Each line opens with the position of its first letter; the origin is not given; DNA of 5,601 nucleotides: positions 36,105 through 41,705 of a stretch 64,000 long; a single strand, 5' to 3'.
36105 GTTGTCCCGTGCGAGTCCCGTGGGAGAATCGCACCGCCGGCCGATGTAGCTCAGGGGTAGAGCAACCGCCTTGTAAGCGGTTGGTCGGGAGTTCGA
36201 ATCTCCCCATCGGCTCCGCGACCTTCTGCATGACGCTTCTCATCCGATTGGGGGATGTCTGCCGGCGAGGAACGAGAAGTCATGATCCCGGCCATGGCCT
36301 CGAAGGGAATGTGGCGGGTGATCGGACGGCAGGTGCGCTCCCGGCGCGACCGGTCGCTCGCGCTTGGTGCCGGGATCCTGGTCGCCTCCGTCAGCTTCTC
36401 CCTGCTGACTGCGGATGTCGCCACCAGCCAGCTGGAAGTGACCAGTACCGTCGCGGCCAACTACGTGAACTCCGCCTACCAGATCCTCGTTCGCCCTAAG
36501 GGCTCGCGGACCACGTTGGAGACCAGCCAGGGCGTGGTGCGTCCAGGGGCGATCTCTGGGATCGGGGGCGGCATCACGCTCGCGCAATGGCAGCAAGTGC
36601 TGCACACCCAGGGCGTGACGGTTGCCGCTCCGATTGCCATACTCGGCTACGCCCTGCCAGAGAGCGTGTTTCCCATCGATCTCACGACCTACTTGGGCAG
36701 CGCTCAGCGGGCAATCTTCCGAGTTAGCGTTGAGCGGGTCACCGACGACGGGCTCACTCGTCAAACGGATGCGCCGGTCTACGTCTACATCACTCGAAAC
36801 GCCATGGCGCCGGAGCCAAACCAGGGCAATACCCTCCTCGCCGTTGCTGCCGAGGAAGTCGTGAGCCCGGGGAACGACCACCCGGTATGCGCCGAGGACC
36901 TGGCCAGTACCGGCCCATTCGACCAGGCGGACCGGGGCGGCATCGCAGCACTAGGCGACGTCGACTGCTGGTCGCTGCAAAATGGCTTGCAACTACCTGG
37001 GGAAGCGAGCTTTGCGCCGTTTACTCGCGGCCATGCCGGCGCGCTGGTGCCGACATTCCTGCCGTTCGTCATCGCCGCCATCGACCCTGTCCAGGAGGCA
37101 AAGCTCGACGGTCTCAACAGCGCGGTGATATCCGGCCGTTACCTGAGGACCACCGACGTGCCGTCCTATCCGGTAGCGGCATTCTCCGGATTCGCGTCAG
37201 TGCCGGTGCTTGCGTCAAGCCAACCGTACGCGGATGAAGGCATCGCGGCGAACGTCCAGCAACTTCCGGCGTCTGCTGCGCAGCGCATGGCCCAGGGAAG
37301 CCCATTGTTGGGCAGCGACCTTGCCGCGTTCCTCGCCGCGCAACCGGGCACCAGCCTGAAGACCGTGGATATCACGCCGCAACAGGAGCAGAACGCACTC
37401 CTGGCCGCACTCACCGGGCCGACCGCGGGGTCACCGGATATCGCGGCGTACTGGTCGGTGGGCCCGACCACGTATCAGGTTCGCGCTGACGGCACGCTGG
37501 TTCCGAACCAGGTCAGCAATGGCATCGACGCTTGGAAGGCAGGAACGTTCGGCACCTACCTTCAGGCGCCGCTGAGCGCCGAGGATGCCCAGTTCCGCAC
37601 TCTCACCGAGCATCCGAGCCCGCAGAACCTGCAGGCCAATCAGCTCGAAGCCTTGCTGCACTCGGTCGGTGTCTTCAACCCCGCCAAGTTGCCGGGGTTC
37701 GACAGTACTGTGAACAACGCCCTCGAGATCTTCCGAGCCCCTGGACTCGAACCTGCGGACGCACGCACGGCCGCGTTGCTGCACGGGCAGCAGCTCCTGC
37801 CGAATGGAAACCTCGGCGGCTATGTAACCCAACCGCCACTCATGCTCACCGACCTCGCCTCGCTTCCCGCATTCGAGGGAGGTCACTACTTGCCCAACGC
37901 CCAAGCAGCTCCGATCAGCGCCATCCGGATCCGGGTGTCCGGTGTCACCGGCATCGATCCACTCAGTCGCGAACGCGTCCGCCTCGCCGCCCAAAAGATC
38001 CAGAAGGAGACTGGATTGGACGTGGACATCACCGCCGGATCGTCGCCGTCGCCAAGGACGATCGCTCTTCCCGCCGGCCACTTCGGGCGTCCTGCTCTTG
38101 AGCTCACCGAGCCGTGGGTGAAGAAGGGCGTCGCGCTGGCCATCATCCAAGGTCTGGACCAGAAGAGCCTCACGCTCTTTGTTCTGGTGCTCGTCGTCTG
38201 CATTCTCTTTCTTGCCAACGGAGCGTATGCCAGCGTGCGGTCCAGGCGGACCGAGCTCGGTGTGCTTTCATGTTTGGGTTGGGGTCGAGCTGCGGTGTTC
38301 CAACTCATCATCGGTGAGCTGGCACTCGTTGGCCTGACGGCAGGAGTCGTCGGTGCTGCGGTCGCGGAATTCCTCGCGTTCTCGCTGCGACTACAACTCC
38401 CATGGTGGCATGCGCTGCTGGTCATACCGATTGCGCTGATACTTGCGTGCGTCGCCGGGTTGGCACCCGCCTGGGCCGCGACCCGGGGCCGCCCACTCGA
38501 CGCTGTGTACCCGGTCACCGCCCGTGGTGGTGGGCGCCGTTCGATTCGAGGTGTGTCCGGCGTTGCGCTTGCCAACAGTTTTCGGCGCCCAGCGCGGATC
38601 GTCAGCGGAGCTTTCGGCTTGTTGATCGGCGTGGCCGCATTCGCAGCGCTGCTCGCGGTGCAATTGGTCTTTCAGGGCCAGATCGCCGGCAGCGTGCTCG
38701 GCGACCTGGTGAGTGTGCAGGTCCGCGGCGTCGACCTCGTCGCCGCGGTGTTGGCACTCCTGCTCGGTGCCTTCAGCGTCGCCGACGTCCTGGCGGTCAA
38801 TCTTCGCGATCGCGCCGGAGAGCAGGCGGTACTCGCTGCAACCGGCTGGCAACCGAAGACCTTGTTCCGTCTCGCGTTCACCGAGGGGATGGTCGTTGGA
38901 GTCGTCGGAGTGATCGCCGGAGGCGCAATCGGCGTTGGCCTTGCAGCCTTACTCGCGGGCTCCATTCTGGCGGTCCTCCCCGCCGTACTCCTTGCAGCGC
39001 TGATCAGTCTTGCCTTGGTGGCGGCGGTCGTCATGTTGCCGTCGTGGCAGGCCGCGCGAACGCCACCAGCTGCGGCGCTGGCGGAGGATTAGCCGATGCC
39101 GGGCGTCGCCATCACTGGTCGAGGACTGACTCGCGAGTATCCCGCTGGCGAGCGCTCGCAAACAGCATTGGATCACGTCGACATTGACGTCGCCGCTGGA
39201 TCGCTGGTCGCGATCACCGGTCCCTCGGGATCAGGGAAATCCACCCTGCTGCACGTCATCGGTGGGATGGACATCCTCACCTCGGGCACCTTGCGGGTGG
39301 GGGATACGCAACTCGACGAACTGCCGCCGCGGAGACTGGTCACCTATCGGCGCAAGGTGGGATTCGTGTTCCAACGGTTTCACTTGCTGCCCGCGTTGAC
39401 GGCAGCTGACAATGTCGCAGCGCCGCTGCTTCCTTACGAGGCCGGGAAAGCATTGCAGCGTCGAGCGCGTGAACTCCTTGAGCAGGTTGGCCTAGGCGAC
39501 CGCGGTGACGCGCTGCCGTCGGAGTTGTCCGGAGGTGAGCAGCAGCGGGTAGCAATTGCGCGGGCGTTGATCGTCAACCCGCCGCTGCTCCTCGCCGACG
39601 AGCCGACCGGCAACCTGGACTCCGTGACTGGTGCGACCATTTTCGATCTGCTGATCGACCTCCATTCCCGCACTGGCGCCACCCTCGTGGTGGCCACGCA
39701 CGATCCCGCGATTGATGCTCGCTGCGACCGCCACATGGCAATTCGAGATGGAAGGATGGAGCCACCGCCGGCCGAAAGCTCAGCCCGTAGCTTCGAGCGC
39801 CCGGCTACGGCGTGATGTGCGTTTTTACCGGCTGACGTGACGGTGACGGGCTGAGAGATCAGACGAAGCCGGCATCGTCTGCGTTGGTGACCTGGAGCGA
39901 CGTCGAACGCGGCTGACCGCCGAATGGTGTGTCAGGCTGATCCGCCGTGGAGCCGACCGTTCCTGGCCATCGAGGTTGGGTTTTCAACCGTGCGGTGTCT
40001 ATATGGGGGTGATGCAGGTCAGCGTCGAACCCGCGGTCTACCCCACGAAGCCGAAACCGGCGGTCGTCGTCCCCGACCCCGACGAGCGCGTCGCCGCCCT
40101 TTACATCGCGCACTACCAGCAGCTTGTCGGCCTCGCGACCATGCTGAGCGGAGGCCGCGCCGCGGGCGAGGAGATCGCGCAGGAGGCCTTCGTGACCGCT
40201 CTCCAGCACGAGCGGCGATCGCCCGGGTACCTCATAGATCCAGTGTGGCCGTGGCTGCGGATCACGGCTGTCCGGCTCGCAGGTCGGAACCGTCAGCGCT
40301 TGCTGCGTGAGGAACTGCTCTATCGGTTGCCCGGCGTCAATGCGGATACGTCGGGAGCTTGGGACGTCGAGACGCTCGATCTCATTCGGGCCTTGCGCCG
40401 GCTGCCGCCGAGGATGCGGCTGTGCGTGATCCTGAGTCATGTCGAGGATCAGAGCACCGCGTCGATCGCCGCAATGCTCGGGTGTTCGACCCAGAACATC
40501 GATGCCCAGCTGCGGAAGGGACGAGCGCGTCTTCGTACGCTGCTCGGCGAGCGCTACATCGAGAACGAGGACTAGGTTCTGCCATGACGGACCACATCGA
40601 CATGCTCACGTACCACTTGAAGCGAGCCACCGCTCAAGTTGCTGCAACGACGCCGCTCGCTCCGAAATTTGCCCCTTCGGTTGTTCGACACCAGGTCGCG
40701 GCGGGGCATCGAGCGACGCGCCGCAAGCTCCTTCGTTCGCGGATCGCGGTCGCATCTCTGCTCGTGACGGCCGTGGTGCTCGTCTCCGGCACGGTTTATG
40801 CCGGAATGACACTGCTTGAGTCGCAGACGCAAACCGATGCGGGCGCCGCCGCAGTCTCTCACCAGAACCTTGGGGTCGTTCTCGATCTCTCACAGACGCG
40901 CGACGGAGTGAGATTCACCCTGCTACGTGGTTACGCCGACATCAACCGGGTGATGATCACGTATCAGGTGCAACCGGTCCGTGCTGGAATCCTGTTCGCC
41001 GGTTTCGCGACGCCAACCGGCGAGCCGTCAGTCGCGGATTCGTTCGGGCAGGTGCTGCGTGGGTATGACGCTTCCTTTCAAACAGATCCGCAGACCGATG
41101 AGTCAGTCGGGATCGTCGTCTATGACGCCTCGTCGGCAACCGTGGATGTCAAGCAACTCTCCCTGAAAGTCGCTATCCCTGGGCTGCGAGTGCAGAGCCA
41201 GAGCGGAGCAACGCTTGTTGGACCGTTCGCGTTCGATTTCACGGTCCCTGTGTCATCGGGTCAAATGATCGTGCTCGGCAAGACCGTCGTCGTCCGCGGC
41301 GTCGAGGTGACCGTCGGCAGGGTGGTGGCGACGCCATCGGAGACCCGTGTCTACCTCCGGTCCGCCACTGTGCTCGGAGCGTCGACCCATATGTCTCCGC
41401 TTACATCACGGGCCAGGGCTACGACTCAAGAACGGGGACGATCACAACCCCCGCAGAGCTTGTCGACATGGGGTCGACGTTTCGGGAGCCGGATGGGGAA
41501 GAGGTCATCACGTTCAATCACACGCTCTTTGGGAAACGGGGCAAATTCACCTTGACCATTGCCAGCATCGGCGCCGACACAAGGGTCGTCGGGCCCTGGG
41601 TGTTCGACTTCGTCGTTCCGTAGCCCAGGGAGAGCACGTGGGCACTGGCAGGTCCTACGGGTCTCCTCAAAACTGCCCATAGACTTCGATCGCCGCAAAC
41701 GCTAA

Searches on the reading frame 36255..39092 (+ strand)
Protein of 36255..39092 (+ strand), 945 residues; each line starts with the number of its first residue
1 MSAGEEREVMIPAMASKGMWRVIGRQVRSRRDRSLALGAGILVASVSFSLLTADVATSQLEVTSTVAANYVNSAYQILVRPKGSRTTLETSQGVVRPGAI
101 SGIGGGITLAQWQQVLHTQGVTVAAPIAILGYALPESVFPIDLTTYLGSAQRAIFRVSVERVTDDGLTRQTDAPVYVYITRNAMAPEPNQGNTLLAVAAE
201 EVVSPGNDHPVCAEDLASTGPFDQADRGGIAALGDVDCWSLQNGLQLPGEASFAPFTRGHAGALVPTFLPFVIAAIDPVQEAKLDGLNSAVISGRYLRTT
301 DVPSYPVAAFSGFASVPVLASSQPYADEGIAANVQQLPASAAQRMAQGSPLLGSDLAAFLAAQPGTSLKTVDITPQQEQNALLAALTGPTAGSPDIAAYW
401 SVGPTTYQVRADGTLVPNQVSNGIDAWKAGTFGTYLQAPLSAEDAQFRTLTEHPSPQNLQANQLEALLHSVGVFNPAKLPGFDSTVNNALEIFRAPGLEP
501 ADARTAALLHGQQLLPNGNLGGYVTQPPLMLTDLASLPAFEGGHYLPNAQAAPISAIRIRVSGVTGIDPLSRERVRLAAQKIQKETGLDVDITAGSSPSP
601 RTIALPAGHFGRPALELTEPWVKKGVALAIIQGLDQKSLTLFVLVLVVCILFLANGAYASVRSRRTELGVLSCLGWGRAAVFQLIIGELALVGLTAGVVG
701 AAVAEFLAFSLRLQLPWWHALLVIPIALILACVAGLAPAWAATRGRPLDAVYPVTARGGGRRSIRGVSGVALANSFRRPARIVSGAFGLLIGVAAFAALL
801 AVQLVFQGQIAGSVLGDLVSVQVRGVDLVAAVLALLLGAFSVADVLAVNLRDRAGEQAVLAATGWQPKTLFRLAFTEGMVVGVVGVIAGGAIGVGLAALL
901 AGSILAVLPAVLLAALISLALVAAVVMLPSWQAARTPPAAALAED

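Call 71: search_protein_families(library=pfam, proteins=[window:36255-39092:+], max_evalue=0.001)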
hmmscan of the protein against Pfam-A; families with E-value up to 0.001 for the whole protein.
window:36255-39092:+ (945 aa): 1 family
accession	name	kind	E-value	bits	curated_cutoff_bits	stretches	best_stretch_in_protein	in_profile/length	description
PF02687.27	FtsX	-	4.3e-19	69.2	25.5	2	641-744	3-117/120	FtsX-like permease C-terminal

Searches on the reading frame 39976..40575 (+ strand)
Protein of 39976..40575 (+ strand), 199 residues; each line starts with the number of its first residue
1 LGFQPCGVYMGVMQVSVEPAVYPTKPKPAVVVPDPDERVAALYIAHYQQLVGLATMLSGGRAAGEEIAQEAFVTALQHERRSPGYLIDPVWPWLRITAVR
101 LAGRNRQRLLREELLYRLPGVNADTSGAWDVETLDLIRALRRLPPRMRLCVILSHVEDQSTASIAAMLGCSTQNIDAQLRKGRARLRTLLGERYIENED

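Call 71: search_protein_families(library=pfam, proteins=[window:39976-40575:+], max_evalue=0.001)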
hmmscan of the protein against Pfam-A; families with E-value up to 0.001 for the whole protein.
window:39976-40575:+ (199 aa): 2 families
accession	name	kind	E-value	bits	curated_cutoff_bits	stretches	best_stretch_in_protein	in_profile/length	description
PF08281.18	Sigma70_r4_2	-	1.5e-12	47.4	25.7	1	135-186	3-54/54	Sigma-70, region 4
PF04545.22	Sigma70_r4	-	9.6e-08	31.9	24.1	1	139-187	1-49/50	Sigma-70, region 4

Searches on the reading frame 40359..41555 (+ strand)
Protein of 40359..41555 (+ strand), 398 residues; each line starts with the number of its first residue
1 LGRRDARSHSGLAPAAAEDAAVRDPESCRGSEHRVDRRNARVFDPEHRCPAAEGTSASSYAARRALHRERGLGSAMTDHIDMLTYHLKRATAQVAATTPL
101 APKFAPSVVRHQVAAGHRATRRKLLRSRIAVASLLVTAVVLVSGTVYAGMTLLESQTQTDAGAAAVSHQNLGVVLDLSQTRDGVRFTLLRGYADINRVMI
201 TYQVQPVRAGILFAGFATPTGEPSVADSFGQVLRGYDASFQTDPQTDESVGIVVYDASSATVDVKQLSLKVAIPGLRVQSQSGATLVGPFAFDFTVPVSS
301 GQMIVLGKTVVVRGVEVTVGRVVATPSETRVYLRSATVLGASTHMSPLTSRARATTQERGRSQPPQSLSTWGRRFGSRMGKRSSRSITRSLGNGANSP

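Call 71: search_protein_families(library=pfam, proteins=[window:40359-41555:+], max_evalue=0.001)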
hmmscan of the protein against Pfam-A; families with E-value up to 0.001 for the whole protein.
window:40359-41555:+ (398 aa): 1 family
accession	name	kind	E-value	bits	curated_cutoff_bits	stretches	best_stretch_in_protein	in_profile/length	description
PF13786.12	DUF4179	-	5.6e-08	33.5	30.1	1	121-205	3-93/94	Domain of unknown function (DUF4179)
